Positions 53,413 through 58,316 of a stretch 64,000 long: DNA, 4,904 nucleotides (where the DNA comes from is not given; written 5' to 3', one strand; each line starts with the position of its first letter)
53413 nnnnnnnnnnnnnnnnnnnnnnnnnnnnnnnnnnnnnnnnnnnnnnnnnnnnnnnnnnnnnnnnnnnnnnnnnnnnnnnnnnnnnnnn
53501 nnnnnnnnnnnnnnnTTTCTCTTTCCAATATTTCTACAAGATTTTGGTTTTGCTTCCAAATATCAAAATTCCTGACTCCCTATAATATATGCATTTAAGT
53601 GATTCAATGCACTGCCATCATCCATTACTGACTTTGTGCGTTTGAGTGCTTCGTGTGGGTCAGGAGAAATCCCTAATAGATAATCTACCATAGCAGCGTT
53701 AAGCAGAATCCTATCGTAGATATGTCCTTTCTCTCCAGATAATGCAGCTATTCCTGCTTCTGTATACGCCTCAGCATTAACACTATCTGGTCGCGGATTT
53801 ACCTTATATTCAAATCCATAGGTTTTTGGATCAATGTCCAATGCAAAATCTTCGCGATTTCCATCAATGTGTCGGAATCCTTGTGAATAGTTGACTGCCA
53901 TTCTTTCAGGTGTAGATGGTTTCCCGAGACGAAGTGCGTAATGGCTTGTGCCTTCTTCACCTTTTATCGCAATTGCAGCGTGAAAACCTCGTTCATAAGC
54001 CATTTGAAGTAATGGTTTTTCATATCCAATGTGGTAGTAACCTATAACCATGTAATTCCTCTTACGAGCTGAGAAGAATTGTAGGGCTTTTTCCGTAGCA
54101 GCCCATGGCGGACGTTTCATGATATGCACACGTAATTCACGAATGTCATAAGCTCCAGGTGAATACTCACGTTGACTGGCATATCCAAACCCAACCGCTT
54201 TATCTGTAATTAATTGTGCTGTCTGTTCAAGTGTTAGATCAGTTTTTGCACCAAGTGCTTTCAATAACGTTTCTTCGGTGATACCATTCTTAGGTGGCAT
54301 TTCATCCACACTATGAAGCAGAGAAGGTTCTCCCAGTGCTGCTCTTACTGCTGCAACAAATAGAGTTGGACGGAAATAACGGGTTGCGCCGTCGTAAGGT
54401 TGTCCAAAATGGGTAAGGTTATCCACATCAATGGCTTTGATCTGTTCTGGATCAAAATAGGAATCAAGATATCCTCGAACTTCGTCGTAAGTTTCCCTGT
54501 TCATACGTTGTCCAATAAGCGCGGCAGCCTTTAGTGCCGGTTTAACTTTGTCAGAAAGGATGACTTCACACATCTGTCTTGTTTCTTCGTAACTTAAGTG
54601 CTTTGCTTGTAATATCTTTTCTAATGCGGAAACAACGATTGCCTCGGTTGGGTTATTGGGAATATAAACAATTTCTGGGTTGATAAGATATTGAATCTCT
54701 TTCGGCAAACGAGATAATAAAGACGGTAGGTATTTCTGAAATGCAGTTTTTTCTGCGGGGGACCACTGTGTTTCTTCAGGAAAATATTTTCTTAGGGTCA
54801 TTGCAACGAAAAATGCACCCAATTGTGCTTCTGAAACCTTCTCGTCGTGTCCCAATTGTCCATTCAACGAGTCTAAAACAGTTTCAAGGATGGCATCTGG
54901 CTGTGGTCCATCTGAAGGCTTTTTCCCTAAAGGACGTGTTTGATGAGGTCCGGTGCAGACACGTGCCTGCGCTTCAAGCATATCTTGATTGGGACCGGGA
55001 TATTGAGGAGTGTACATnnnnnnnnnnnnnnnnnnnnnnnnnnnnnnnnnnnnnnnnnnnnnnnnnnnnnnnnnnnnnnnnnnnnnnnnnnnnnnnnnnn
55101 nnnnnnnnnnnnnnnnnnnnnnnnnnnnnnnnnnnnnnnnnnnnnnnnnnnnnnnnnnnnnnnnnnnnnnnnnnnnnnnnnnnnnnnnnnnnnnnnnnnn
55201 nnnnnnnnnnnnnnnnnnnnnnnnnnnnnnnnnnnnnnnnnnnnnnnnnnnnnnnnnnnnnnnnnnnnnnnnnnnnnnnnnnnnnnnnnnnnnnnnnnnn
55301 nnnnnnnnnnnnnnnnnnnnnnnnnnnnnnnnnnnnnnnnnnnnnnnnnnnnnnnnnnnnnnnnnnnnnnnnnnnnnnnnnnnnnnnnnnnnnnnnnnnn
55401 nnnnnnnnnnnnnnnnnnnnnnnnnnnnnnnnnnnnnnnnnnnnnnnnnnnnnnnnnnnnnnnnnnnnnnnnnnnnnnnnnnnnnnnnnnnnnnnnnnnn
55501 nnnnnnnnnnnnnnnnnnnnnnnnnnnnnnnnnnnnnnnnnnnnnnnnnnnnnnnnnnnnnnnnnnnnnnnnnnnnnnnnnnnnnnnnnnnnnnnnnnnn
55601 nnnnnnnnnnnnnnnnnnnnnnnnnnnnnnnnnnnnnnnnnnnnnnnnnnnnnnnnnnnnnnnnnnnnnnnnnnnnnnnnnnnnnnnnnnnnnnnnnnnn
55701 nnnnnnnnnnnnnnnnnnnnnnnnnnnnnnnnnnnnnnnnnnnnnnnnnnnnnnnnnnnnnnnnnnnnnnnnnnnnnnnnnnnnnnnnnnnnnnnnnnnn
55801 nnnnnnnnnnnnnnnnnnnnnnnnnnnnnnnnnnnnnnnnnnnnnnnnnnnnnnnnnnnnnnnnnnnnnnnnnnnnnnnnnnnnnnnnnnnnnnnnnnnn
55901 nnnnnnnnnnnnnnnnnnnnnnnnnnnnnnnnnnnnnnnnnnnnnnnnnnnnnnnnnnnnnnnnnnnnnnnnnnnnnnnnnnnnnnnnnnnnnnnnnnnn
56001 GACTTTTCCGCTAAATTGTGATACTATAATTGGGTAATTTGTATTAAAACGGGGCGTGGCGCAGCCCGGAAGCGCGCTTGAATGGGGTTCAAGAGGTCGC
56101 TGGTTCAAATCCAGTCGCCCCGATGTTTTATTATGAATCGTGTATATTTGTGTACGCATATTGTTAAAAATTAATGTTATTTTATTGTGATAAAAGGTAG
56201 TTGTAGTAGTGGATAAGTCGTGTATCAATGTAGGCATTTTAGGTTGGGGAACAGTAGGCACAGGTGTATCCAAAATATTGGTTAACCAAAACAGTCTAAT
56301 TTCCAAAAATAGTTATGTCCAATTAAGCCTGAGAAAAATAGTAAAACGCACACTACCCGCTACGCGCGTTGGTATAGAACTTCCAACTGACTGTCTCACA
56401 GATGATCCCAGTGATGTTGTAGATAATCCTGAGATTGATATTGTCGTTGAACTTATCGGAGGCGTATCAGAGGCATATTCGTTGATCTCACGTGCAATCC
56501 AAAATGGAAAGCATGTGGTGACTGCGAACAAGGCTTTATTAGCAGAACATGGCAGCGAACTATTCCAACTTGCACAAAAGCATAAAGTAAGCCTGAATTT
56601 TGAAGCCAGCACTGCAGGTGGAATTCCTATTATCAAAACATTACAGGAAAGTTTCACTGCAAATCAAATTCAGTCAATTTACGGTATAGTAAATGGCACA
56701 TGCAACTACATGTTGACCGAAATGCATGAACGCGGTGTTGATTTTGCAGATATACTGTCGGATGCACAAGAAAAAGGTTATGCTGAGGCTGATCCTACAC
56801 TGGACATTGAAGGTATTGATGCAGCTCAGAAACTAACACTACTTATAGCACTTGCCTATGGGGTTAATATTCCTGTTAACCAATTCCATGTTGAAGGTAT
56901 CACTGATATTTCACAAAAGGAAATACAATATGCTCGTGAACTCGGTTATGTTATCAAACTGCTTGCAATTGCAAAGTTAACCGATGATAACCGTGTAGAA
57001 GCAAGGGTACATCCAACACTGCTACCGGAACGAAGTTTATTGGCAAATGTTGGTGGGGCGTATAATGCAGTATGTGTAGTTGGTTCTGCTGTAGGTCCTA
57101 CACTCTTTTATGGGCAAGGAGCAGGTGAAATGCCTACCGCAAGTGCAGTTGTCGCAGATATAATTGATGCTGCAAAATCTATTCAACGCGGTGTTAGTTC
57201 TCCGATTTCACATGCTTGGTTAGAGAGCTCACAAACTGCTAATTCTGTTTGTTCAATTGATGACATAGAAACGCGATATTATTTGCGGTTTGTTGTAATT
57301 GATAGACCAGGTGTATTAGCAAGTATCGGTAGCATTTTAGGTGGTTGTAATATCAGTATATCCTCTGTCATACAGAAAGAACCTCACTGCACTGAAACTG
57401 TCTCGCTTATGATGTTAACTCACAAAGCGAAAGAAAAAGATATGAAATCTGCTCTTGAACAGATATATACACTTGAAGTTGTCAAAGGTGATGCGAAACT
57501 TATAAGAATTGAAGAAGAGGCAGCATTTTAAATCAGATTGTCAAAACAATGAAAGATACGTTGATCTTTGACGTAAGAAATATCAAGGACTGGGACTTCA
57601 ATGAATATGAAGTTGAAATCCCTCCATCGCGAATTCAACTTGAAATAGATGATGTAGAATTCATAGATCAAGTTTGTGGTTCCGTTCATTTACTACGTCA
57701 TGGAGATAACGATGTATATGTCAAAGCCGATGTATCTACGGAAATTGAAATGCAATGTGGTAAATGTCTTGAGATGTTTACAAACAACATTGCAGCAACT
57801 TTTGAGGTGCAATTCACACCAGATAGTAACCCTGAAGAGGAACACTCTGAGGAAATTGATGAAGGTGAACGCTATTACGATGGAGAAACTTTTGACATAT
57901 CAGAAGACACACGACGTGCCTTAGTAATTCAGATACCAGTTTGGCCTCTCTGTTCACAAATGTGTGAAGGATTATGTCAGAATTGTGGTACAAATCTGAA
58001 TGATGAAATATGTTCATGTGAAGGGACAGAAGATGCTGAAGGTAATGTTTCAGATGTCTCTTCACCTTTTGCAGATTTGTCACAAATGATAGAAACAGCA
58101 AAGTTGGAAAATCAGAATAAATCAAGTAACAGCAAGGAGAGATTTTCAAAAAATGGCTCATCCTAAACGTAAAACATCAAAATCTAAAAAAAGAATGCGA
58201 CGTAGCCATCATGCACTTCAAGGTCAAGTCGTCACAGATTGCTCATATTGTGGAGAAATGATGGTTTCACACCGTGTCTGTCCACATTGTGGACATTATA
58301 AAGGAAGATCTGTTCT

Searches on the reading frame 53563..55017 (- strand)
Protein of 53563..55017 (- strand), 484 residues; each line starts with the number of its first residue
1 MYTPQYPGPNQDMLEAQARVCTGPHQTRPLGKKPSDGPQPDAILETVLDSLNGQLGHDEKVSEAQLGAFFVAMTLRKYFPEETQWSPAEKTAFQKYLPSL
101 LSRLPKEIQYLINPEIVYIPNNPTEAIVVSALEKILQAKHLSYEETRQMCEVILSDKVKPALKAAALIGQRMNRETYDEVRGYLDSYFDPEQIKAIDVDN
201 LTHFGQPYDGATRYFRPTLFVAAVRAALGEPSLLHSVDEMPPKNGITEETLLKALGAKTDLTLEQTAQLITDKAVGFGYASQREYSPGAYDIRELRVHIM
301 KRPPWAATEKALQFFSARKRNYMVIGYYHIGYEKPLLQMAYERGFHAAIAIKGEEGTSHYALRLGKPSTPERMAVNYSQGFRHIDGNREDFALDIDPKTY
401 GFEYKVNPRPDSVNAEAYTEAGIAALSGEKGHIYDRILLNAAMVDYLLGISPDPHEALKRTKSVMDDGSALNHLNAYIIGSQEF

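Call 7: search_protein_families(library=pfam, proteins=[window:53563-55017:-], max_evalue=0.1)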
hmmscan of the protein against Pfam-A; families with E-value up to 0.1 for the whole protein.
window:53563-55017:- (484 aa): 2 families
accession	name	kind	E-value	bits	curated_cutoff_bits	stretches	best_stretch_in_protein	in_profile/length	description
PF02885.22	Glycos_trans_3N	-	1.9e-14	53.6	26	1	130-183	2-55/63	Glycosyl transferase family, helical bundle domain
PF00591.27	Glycos_transf_3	-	0.0015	18.7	27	0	420-471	201-253/253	Glycosyl transferase family, a/b domain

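Call 8: search_protein_families(library=padloc, proteins=[window:53563-55017:-], max_evalue=1)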
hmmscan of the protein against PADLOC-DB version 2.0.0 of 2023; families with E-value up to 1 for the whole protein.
window:53563-55017:- (484 aa): 0 families

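Call 9: search_protein_families(library=ncbifam, proteins=[window:53563-55017:-], max_evalue=0.1)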
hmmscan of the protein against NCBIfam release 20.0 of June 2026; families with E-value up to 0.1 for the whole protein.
window:53563-55017:- (484 aa): 7 families
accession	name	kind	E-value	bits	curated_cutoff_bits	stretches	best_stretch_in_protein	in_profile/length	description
NF005635.0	PRK07394.1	equivalog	7e-38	130.8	287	1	138-476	19-339/348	hypothetical protein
TIGR01245.1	trpD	equivalog_domain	1.2e-15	57.7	199.05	1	132-478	1-328/330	anthranilate phosphoribosyltransferase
NF011201.0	PRK14607.1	equivalog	1.9e-11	43.4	670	1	125-478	192-525/534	bifunctional anthranilate synthase component II/anthranilate phosphoribosyltransferase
NF006564.0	PRK09071.1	equivalog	6.5e-09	35.2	257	1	137-358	26-239/335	glycosyl transferase family protein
NF006005.0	PRK08136.1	equivalog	5.3e-08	32.5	185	1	137-357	16-231/314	DNA-binding protein YbiB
NF007073.0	PRK09522.1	equivalog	3.8e-05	22.8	738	1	128-282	200-352/531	bifunctional anthranilate synthase glutamate amidotransferase component TrpG/anthranilate phosphoribosyltransferase TrpD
NF051480.1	OKP-D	exception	0.015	14.8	650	1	85-167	139-221/286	OKP-D family broad-spectrum class A beta-lactamase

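Call 61: find_homologous_proteins(query=window:53563-55017:-, max_evalue=1e-20)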
Query window:53563-55017:- (484 aa): 662 proteins with E <= 1e-20 among 8000 candidates; the best 120 are listed.
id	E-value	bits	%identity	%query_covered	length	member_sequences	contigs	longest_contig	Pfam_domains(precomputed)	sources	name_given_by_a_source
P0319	0.0e+0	1013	91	100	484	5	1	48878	PF02885.23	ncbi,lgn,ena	-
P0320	3.1e-294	994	89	100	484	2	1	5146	PF02885.23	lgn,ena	-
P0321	5.2e-281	951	85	100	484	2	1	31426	PF02885.23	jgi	-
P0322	1.6e-272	923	82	100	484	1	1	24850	PF02885.23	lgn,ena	-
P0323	1.2e-271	920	82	100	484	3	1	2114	PF02885.23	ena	-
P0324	2.6e-271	919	82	100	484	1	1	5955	PF02885.23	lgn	-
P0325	4.7e-271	918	82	100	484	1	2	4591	PF02885.23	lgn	-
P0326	1.0e-269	913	82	100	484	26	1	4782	PF02885.23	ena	-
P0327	1.5e-269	913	82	100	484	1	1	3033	PF02885.23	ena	-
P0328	2.2e-269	912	83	99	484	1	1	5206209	PF02885.23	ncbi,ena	-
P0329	3.0e-269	912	81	100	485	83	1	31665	PF02885.23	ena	-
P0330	5.8e-269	911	81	100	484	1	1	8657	PF02885.23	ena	-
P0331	8.6e-269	910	82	100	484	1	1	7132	PF02885.23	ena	-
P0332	8.6e-269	910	80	100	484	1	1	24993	PF02885.23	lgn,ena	-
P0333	1.8e-268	909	81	100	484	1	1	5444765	PF02885.23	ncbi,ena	-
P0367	1.7e-243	827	74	100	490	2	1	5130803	PF00591.28,PF02885.23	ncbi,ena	-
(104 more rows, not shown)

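Call 62: find_encoding_contigs(protein=P0367, flank=8000, max_places=1)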
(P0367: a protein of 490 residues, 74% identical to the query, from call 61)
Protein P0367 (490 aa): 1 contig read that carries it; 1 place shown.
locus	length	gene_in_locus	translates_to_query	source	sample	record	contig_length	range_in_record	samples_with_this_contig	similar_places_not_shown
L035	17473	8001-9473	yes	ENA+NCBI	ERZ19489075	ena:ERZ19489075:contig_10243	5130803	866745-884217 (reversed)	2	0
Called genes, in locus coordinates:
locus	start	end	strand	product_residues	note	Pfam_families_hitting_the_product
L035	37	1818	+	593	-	PF16657:Malt_amylase_C (faint), PF00128:Alpha-amylase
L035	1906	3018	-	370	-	PF16694:Cytochrome_P460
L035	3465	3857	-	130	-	-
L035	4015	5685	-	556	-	PF12895:ANAPC3 (faint), PF23914:TPR_CcmH_CycH (faint), PF13432:TPR_16 (weak), PF13424:TPR_12 (weak), PF13429:TPR_15 (weak), PF13424:TPR_12 (weak), PF13414:TPR_11 (weak), PF13432:TPR_16 (weak), +19 more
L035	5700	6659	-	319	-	PF13623:SurA_N_2 (faint), PF13624:SurA_N_3, PF09312:SurA_N (weak), PF13145:Rotamase_2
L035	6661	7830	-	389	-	PF02746:MR_MLE_N, PF13378:MR_MLE_C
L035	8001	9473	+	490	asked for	PF02885:Glycos_trans_3N (weak), PF00591:Glycos_transf_3 (faint)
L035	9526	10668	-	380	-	PF02746:MR_MLE_N, PF13378:MR_MLE_C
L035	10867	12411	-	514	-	PF03629:SASA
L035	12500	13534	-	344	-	PF04313:HSDR_N (faint)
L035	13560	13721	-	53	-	-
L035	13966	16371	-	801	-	PF23139:OB_YrrC, PF14520:HHH_5, PF14490:HHH_RecD2, PF13086:AAA_11 (weak), PF13245:AAA_19, PF13604:AAA_30, PF18335:SH3_13, PF13538:UvrD_C_2, +1 more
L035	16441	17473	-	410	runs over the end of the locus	PF05810:NinF (weak), PF00291:PALP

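Call 63: find_encoding_contigs(protein=P0328, flank=8000, max_places=1)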
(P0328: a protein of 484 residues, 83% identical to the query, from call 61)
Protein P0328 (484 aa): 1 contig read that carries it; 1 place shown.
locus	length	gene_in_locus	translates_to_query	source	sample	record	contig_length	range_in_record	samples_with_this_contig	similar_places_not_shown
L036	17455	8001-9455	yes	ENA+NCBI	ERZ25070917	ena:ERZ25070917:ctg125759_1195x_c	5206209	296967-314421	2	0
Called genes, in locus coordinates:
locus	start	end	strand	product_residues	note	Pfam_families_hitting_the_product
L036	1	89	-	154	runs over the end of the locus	-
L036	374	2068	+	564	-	PF00664:ABC_membrane, PF00005:ABC_tran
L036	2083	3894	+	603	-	PF02463:SMC_N (faint), PF00664:ABC_membrane, PF00005:ABC_tran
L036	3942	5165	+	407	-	PF03631:Virul_fac_BrkB, PF02082:Rrf2 (weak)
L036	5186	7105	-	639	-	PF20581:DUF6785, PF20580:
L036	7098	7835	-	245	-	PF02006:PPS_PS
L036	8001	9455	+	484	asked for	PF02885:Glycos_trans_3N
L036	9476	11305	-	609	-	PF02028:BCCT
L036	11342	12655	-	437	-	-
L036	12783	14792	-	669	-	-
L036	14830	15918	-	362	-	PF14486:DUF4432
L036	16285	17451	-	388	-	PF01717:Meth_synt_2, PF08267:Meth_synt_1 (faint)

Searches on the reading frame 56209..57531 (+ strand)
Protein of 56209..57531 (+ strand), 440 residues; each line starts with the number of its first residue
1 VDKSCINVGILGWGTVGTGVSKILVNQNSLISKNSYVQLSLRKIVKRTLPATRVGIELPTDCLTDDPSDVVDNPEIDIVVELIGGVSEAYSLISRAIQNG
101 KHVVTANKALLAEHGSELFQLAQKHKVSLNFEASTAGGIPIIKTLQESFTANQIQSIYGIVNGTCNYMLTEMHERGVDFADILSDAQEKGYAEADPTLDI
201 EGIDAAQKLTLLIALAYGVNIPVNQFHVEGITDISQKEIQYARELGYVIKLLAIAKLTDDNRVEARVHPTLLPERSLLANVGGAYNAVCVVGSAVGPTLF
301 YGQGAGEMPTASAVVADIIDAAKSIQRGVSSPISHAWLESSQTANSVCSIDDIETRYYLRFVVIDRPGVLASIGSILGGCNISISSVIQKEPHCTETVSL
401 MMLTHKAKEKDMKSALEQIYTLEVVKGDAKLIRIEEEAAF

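Call 43: search_protein_families(library=pfam, proteins=[window:56209-57531:+], max_evalue=0.01)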
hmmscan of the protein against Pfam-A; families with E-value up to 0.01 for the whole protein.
window:56209-57531:+ (440 aa): 5 families
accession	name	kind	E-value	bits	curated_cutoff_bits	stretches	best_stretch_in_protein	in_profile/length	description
PF00742.24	Homoserine_dh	-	1.4e-65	220.8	22.9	1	140-319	1-173/173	Homoserine dehydrogenase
PF03447.22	NAD_binding_3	-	1.2e-18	68.3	24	1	12-132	1-116/116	Homoserine dehydrogenase, NAD binding domain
PF01842.31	ACT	-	7.4e-09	35.7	27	1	357-420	1-62/66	ACT domain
PF22629.2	ACT_AHAS_ss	-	0.00062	20.3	27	1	360-423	2-63/67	AHAS small subunit-like ACT domain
PF01408.29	GFO_IDH_MocA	-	0.0027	18.8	24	1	6-128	1-115/120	Oxidoreductase family, NAD-binding Rossmann fold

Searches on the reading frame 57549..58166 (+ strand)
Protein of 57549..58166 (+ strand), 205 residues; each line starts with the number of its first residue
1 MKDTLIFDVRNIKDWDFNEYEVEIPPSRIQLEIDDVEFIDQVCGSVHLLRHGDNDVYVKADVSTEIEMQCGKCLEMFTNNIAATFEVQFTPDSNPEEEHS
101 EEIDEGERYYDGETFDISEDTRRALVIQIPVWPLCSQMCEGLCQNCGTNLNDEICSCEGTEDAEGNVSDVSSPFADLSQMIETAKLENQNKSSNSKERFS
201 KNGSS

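Call 43: search_protein_families(library=pfam, proteins=[window:57549-58166:+], max_evalue=0.01)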
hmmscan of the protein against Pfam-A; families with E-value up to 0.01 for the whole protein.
window:57549-58166:+ (205 aa): 1 family
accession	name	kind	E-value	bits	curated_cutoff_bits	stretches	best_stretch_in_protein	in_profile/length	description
PF02620.22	YceD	-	1.4e-20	73.9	33.2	1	58-178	1-116/119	Large ribosomal RNA subunit accumulation protein YceD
